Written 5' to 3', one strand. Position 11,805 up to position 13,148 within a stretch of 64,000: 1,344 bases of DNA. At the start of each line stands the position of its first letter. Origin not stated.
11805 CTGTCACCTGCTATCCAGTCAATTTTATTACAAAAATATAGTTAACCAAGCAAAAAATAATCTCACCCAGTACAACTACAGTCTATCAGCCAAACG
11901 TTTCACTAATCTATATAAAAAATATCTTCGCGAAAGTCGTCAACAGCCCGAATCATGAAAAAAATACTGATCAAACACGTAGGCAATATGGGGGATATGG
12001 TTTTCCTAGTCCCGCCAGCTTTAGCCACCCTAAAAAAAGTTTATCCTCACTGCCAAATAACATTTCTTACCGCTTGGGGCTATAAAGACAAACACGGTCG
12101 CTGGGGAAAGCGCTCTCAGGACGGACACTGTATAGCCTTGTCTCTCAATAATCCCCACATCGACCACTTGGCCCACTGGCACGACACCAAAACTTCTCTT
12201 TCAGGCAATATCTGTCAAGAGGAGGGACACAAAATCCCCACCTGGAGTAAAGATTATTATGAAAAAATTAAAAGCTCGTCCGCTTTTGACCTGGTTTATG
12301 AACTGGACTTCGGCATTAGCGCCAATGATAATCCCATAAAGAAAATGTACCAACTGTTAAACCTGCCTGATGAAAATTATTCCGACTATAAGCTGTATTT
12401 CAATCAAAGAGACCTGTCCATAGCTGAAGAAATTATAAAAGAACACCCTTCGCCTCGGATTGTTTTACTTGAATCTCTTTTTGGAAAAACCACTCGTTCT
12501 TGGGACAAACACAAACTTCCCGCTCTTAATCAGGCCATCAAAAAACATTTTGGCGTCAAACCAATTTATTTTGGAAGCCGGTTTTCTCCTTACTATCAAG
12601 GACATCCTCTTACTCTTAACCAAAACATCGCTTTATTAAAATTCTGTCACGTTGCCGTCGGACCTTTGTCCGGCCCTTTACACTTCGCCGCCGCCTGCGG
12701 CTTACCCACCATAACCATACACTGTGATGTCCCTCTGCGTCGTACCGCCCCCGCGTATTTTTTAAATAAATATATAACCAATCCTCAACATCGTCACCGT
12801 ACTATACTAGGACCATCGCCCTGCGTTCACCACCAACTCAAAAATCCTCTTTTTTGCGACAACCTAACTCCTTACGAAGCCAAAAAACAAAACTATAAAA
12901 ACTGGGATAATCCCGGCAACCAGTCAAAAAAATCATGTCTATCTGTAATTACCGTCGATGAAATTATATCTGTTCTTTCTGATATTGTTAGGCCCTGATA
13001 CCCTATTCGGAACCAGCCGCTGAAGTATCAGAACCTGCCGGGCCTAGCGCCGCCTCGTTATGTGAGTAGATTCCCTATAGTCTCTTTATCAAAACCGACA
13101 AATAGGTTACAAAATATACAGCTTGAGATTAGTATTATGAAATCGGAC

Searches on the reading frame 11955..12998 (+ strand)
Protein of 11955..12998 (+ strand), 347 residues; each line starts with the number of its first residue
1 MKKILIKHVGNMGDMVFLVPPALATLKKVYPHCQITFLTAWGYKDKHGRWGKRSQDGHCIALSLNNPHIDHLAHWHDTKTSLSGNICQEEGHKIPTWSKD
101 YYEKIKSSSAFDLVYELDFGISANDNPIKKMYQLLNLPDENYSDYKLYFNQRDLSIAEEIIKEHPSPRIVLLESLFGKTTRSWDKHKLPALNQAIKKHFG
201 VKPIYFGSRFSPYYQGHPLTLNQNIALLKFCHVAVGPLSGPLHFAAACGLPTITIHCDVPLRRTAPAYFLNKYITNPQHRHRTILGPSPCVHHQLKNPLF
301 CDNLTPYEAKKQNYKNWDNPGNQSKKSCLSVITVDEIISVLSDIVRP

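Call 17: search_protein_families(library=pfam, proteins=[window:11955-12998:+], max_evalue=0.001)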
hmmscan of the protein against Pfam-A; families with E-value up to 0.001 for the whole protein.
window:11955-12998:+ (347 aa): 1 family
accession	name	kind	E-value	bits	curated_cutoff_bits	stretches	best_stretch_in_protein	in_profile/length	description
PF01075.23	Glyco_transf_9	-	1.2e-05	25.2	22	1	219-268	172-221/247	Glycosyltransferase family 9 (heptosyltransferase)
